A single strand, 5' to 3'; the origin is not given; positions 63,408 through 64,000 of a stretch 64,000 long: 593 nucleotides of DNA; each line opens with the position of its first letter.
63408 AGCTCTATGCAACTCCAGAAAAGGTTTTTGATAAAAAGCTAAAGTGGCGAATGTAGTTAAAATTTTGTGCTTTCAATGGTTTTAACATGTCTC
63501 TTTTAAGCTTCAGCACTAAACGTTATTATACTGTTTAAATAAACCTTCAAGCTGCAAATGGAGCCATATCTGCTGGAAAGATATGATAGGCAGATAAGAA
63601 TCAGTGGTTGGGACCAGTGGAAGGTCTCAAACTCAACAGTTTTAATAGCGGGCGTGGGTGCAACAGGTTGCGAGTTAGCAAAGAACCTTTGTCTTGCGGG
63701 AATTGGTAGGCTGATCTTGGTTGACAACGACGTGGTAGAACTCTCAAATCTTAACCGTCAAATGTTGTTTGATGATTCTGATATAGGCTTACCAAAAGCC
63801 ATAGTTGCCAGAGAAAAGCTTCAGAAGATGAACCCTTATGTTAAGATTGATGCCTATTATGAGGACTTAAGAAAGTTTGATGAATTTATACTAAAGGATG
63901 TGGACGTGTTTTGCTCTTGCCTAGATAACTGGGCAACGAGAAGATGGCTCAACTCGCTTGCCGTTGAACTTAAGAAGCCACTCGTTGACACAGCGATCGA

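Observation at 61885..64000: Eukaryote-type ubiquitination operon (Rpn11 divergent from Ub-E2-E1)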

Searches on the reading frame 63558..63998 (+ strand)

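Call 5: search_protein_families(library=pfam, proteins=[window:63558-63998:+], max_evalue=0.01)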
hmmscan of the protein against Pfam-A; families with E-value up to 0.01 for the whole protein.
window:63558-63998:+ (147 aa): 1 family
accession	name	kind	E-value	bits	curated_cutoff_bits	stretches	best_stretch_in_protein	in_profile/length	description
PF00899.27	ThiF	-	2.8e-46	158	28.1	1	9-146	1-142/238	ThiF family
